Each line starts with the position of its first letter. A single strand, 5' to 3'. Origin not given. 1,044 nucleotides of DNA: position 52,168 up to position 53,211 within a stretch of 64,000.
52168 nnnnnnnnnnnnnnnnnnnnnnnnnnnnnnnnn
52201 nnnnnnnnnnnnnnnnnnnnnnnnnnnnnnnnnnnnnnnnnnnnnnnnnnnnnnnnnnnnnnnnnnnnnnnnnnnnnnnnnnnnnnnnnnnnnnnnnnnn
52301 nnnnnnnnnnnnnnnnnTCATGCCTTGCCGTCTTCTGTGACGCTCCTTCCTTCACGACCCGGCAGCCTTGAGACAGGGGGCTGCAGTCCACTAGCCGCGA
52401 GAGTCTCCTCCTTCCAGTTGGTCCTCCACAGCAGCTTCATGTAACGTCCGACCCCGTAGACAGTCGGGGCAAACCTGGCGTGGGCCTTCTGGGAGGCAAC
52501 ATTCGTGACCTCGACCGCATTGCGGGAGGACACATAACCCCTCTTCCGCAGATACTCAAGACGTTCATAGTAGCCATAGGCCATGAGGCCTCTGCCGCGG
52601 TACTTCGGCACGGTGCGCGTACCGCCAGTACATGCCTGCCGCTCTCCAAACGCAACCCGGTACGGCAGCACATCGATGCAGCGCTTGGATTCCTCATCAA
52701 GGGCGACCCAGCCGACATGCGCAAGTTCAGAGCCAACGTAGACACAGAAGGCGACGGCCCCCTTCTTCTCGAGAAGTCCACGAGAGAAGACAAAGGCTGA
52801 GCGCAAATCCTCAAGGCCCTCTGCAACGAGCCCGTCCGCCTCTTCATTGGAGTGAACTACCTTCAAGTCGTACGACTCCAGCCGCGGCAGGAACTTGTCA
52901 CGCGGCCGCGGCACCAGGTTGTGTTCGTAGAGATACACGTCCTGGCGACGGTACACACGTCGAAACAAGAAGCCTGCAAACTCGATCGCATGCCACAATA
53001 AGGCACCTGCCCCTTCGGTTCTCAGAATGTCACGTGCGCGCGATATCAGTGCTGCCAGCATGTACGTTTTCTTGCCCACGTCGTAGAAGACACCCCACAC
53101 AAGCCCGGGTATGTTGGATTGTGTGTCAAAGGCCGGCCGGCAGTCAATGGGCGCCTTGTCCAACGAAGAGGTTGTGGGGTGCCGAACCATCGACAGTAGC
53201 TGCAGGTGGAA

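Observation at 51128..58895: Array of five diverged GNAT paralogues wrapped around a CapK/PaaK-type ligase, with a Fem/BioF2-like transferase and a PanE-type reductase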

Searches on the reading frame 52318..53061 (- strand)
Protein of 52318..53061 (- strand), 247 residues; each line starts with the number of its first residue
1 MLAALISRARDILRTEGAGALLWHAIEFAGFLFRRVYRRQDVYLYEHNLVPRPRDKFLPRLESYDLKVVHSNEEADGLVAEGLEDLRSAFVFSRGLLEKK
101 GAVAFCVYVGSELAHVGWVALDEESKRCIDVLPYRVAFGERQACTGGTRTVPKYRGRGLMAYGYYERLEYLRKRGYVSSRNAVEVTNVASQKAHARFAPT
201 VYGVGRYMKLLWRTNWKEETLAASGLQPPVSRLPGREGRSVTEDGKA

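Call 12: find_related_loci(query=A1, collection=genome_contigs, flank=10000)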
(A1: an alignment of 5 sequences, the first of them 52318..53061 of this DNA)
Query A1 (247 aa) in genome_contigs; peptide patterns used: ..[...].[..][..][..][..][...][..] (x = any residue, [..] = any of these).
68 stretches matched a pattern; 4 encode a relative of the query (tblastn E <= 1e-3); 4 distinct loci.
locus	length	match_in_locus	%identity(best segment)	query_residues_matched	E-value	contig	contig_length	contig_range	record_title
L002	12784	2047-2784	80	1-246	5e-134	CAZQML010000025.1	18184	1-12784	MAG TPA_asm: uncultured Dehalococcoidales bacterium isolate SRP185410_co1_341 genome assembly, contig: k141_1566251, who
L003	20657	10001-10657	62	2-221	1e-88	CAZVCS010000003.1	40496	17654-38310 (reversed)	MAG TPA_asm: uncultured Dehalococcoidales bacterium isolate binchicken_co27_403 genome assembly, contig: NODE_1684_lengt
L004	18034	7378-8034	60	2-221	2e-82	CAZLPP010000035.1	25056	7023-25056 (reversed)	MAG TPA_asm: uncultured Dehalococcoidales bacterium isolate SRP098346_co1_294 genome assembly, contig: NODE_1636_length_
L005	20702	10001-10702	54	1-232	3e-78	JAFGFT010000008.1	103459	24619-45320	MAG: Dehalococcoidia bacterium isolate Zod_Metabat.1332 k87_828267, whole genome shotgun sequence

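Call 15: search_protein_representatives(alignment_id=A1)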
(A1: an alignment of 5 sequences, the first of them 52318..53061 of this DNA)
Query: 5 sequences, 238 profile positions. Proteins with E-value up to 0.001 (for the whole library): 1286; up to 1e-10: 451; up to 1e-30: 210. The best 150 are listed.
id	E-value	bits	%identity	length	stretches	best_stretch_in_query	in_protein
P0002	1.8e-89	315.7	-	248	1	1-233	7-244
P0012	1.2e-87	309.7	-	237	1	7-235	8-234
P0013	6.8e-84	297.5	-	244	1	10-237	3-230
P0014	1.9e-78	279.6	-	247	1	2-234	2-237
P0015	3.6e-77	275.4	-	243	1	6-226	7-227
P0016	3.2e-71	256.0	-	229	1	8-227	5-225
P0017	3.6e-69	249.3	-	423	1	7-224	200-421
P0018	6.7e-69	248.4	-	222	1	10-228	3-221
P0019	1.9e-68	246.9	-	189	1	39-225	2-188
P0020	6.1e-64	232.1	-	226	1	35-226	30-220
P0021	2.5e-60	220.3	-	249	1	9-234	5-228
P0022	5.1e-59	216.0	-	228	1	11-231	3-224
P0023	1.4e-58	214.6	-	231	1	10-226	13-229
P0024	8.8e-58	212.0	-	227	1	12-218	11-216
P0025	1.0e-57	211.8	-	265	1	10-225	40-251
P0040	5.5e-52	193.0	-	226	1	12-226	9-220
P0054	2.5e-49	184.3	-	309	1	8-228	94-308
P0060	5.5e-48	179.9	-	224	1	10-225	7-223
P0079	2.5e-44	168.0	-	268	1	10-225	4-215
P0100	1.6e-42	162.0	-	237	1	8-227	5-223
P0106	3.6e-42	160.9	-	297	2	45-197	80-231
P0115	4.8e-41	157.2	-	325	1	17-221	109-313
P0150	2.3e-37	145.1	-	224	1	11-226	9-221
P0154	4.2e-37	144.3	-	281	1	41-230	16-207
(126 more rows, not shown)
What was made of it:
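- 1286 representative clusters hit at E<=1e-3 and 210 at E<=1e-30, mostly full-length and about 225 aa (call 15).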

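Call 17: list_cluster_members(proteins=[P0012, P0013, P0017, P0025, P0054, P0115, P0040, P0060, P0100, P0150])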
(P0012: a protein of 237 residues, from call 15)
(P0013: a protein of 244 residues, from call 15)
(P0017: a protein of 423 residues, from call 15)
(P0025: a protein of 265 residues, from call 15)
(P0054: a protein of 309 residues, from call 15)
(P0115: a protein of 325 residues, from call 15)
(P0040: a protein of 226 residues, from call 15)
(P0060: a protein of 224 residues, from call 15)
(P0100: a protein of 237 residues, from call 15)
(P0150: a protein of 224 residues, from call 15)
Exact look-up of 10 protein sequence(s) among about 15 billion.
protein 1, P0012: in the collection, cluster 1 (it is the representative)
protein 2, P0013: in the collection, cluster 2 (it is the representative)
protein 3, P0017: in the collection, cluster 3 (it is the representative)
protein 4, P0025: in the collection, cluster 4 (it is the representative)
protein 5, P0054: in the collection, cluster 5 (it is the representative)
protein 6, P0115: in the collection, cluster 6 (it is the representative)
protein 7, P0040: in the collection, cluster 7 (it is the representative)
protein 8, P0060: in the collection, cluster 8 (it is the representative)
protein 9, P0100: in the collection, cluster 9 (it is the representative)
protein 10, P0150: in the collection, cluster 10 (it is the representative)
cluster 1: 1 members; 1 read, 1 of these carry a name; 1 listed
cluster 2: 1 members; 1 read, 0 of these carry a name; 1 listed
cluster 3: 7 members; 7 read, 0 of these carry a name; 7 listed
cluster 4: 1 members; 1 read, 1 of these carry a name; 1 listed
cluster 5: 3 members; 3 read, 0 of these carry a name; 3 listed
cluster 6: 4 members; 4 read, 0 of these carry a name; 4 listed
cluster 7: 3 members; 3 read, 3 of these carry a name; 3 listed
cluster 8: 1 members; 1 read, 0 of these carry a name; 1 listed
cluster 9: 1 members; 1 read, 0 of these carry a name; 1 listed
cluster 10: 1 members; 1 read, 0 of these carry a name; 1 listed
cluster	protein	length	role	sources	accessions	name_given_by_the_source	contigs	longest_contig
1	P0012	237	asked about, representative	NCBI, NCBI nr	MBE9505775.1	MAG: hypothetical protein IMY84_03085 [Chloroflexi bacterium] | hypothetical protein [Chloroflexota bacterium]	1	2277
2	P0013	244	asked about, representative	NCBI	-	-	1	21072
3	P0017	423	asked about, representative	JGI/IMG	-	-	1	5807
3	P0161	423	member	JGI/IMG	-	-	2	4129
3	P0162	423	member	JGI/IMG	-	-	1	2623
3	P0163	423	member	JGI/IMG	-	-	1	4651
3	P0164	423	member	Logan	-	-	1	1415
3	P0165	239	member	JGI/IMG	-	-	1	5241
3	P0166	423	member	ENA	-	-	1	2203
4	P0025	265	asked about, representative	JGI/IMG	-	hypothetical protein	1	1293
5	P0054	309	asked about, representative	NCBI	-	-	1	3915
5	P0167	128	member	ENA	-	-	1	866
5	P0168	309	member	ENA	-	-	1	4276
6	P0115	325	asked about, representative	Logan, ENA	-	-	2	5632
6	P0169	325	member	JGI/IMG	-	-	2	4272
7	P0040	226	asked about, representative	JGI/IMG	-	hypothetical protein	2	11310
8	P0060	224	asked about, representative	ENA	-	-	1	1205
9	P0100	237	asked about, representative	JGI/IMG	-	-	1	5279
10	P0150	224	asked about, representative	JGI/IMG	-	-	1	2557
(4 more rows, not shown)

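Call 22: find_encoding_contigs(protein=P0013, flank=10000, max_places=2)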
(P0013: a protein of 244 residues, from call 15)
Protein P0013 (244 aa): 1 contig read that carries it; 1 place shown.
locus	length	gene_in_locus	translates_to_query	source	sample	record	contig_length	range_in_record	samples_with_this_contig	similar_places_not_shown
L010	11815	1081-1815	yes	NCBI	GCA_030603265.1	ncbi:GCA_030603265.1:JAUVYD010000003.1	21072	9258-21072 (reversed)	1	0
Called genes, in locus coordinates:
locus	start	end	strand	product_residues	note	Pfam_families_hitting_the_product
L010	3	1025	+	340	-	?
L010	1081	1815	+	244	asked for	-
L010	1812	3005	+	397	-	PF13480:Acetyltransf_6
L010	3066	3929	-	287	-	PF01209:Ubie_methyltran (weak), PF13489:Methyltransf_23 (weak), PF08241:Methyltransf_11, PF08242:Methyltransf_12 (weak), PF13649:Methyltransf_25, PF13847:Methyltransf_31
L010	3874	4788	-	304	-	PF05853:BKACE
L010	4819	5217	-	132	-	PF00041:fn3 (weak)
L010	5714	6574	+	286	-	PF23023:Anti-Pycsar_Apyc1 (weak), PF00753:Lactamase_B, PF12706:Lactamase_B_2 (weak)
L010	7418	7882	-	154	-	PF00149:Metallophos (weak), PF12850:Metallophos_2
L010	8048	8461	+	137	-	PF01894:YjbQ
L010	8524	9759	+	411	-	PF04015:DUF362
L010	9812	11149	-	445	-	PF18998:Flg_new_2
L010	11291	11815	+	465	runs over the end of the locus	PF01554:MatE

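Call 23: find_encoding_contigs(protein=P0014, flank=10000, max_places=3)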
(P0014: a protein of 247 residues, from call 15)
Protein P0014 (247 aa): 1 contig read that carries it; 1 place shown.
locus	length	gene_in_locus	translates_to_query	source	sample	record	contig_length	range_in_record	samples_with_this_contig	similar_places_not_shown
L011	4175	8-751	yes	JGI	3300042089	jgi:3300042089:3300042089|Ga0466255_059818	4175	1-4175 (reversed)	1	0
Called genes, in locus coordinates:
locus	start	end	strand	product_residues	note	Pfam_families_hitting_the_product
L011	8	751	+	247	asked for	PF00583:Acetyltransf_1 (weak), PF08445:FR47 (faint)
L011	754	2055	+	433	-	PF00501:AMP-binding, PF27533:CapK_C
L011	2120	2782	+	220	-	-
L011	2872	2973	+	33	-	-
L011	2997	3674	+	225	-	-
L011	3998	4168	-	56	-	-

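Call 56: search_protein_families(library=pfam, proteins=[P0017, P0054, P0115, P0106, P0154, P0079], max_evalue=0.01)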
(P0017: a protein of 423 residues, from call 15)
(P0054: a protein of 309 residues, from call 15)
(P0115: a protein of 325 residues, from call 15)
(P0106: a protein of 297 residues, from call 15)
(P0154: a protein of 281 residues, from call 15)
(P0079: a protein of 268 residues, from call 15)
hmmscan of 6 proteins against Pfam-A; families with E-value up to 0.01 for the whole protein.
P0017 (423 aa): 2 families
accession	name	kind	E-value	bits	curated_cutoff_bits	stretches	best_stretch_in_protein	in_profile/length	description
PF00717.28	Peptidase_S24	-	6.9e-05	23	23.3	1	22-75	33-84/116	Peptidase S24-like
PF00583.31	Acetyltransf_1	-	0.0071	17.1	20.7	0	316-398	44-114/116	Acetyltransferase (GNAT) family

P0054 (309 aa): 0 families

P0115 (325 aa): 0 families

P0106 (297 aa): 0 families

P0154 (281 aa): 2 families
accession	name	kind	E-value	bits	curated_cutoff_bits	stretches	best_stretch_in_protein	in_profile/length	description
PF13302.13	Acetyltransf_3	-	0.00043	21.4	25.4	1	67-179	30-136/138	Acetyltransferase (GNAT) domain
PF08444.16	Gly_acyl_tr_C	-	0.00088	19.9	27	1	128-182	24-77/89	Aralkyl acyl-CoA:amino acid N-acyltransferase, C-terminal region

P0079 (268 aa): 1 family
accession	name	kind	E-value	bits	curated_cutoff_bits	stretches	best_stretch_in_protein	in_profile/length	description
PF00583.31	Acetyltransf_1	-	0.00031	21.5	20.7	1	95-189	34-114/116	Acetyltransferase (GNAT) family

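Call 58: find_related_loci(query=A4, collection=metagenome_contigs, flank=10000)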
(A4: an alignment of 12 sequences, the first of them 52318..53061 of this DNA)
Query A4 (247 aa) in metagenome_contigs; peptide patterns used: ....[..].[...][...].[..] (x = any residue, [..] = any of these).
243 stretches matched a pattern; 45 encode a relative of the query (tblastn E <= 1e-3); 45 distinct loci.
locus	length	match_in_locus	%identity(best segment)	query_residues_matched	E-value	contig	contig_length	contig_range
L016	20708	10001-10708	55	2-238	1e-83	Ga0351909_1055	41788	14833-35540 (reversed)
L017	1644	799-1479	56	4-229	1e-87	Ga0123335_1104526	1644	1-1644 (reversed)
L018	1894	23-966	59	2-223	2e-85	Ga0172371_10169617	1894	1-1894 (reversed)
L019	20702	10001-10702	54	4-238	8e-82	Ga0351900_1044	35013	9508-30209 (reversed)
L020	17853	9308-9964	60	2-221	1e-81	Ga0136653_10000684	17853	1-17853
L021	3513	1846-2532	53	5-231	3e-78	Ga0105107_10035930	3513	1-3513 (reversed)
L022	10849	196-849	53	1-219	8e-75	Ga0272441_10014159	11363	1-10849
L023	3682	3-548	62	50-230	3e-75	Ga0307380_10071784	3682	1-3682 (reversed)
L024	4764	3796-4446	53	1-218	4e-75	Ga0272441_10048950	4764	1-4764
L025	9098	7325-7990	50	2-228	9e-70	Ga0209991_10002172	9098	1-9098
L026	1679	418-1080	45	2-236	8e-64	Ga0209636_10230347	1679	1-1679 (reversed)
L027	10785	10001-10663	46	2-236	2e-61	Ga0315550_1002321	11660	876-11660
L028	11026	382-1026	47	5-224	1e-60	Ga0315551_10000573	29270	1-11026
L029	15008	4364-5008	47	5-224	1e-60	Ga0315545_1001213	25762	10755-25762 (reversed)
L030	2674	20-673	46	5-236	4e-61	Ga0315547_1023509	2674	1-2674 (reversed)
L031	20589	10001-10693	47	2-236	4e-60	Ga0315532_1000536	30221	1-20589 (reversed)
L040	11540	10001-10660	42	2-222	9e-51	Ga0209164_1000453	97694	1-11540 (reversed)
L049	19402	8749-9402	39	2-221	5e-41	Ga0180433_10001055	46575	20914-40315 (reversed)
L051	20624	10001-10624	40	2-218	1e-35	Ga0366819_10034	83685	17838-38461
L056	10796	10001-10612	36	34-236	2e-32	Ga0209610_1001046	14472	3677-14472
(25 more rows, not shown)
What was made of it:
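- Tried and rejected: It was repeated with a 12-sequence alignment (call 58).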

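Call 61: search_protein_families(library=pfam, proteins=[L028:3251-3976:+, L028:3973-4959:+, L028:4946-5914:+, L028:5901-6689:+, L028:6732-8003:+, L028:7993-9186:-, L028:9188-10006:-, L028:10003-10698:-, L031:8824-9981:+, L031:6200-7795:+], max_evalue=0.001)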
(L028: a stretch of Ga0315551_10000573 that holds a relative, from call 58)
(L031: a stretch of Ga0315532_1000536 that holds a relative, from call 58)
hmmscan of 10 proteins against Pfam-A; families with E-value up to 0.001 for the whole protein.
L028:3251-3976:+ (241 aa): 3 families
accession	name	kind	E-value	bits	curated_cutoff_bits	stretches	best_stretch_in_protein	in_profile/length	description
PF00535.33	Glycos_transf_2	-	2.3e-24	86.6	23.3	1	10-168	2-165/168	Glycosyl transferase family 2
PF13641.12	Glyco_tranf_2_3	-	2.3e-08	34.8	27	1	6-129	1-132/230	Glycosyltransferase like family 2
PF13506.12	Glyco_transf_21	-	0.00032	20.6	21.7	1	72-137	18-84/174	Glycosyl transferase family 21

L028:3973-4959:+ (328 aa): 3 families
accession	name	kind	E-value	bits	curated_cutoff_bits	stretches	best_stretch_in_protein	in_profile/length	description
PF00535.33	Glycos_transf_2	-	5.6e-17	62.6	23.3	1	7-122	1-115/168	Glycosyl transferase family 2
PF13641.12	Glyco_tranf_2_3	-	3.2e-05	24.5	27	1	20-248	15-222/230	Glycosyltransferase like family 2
PF10111.15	Glyco_tranf_2_2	-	7.2e-05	22.8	27.3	1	12-111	6-105/276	Glycosyltransferase like family 2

L028:4946-5914:+ (322 aa): 7 families
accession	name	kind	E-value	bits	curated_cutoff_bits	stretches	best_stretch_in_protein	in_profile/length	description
PF01370.27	Epimerase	-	3.7e-50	171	20.9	1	11-244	2-240/240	NAD dependent epimerase/dehydratase family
PF16363.11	GDP_Man_Dehyd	-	1.2e-38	133.9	27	1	11-262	1-266/332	GDP-mannose 4,6 dehydratase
PF01073.25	3Beta_HSD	-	6.8e-20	71.7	22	1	12-213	2-211/280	3-beta hydroxysteroid dehydrogenase/isomerase family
PF04321.23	RmlD_sub_bind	-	5e-14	52.5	27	1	11-264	4-233/287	RmlD substrate binding domain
PF13460.12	NAD_binding_10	-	1.2e-12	48.5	27.2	1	14-130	1-102/184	NAD(P)H-binding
PF02719.21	Polysacc_synt_2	-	6.8e-11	42.3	20.2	1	11-273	2-262/293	Polysaccharide biosynthesis protein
PF07993.18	NAD_binding_4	-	1.1e-07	31.7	20.1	0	68-191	81-216/258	Male sterility protein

L028:5901-6689:+ (262 aa): 0 families

L028:6732-8003:+ (423 aa): 1 family
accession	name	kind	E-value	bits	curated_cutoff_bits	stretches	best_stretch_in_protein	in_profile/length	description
PF01943.22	Polysacc_synt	-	4.6e-06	26.7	28.2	1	17-271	2-253/274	Polysaccharide biosynthesis protein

L028:7993-9186:- (397 aa): 3 families
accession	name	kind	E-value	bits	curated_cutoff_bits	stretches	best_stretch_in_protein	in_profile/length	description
PF00208.27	ELFV_dehydrog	-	1.1e-41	143.6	23.4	1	138-348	10-232/241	Glutamate/Leucine/Phenylalanine/Valine dehydrogenase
PF02812.23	ELFV_dehydrog_N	-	3.8e-18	65.9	25.3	1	15-118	21-125/129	Glu/Leu/Phe/Val dehydrogenase, dimerisation domain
PF02826.25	2-Hacid_dh_C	-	0.00044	20.1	25.1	1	151-213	28-95/178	D-isomer specific 2-hydroxyacid dehydrogenase, NAD binding domain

L028:9188-10006:- (272 aa): 5 families
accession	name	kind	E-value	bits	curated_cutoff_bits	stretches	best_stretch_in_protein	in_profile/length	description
PF08241.18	Methyltransf_11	-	9.6e-16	58.7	21.2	1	76-157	19-95/95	Methyltransferase domain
PF13649.12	Methyltransf_25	-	2.2e-13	51.2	27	1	75-153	21-97/97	Methyltransferase domain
PF13847.12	Methyltransf_31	-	1.6e-11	44.5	27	1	74-157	27-109/145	Methyltransferase domain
PF01209.24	Ubie_methyltran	-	2.6e-07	30.7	20.1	1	25-157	24-151/233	ubiE/COQ5 methyltransferase family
PF08242.18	Methyltransf_12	-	1.2e-06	29.6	30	1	70-155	13-98/98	Methyltransferase domain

L028:10003-10698:- (231 aa): 2 families
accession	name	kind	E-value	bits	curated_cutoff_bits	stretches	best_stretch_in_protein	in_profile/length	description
PF00483.29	NTP_transferase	-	1.2e-28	100.8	21.2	1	3-223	2-231/245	Nucleotidyl transferase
PF12804.13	NTP_transf_3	-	3.3e-10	40.8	27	1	3-187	1-144/160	MobA-like NTP transferase domain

L031:8824-9981:+ (385 aa): 16 families
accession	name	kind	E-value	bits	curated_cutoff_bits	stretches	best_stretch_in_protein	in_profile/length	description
PF01266.30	DAO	-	5.8e-16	59.4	27.9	2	86-212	140-269/353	FAD dependent oxidoreductase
PF05834.18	Lycopene_cycl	-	1.4e-13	51.1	23.4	1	5-343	1-339/380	Lycopene cyclase protein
PF01494.25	FAD_binding_3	-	1.2e-10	41.6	22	1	5-166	3-172/349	FAD binding domain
PF04820.20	Trp_halogenase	-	8.1e-10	38.6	21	1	65-318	128-376/458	Tryptophan halogenase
PF07992.20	Pyr_redox_2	-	1.9e-09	37.8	26.1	1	4-161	1-118/291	Pyridine nucleotide-disulphide oxidoreductase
PF12831.13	FAD_oxidored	-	5.8e-09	36.2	27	1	5-154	1-148/416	FAD dependent oxidoreductase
PF03486.20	HI0933_like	-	1.7e-08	34.7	50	1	4-46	1-43/244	HI0933-like protein Rossmann domain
PF00890.30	FAD_binding_2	-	2.8e-06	27.2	20.4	1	5-35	1-31/414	FAD binding domain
PF13738.12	Pyr_redox_3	-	5.1e-06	26.4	30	0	7-39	1-33/305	Pyridine nucleotide-disulphide oxidoreductase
PF01946.23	Thi4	-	1.4e-05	24.9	26.2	1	3-48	17-63/235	Thi4 family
PF13450.12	NAD_binding_8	-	3.2e-05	24.6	21.9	1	8-39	1-32/68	NAD(P)-binding Rossmann-like domain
PF13454.12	NAD_binding_9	-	9.9e-05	22.8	21.8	0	99-152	105-154/155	FAD-NAD(P)-binding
PF01134.28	GIDA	-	0.00013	21.6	22.1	1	5-151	1-149/391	Glucose inhibited division protein A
PF00070.33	Pyr_redox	-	0.00025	21.9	22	0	6-35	2-31/82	Pyridine nucleotide-disulphide oxidoreductase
PF01593.30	Amino_oxidase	-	0.00025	20.9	19.8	0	47-153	154-257/443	Flavin containing amine oxidoreductase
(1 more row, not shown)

L031:6200-7795:+ (531 aa): 1 family
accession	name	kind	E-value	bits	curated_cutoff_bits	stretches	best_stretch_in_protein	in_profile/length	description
PF01565.28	FAD_binding_4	-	3.3e-22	79.1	26.4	1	51-187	1-138/139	FAD binding domain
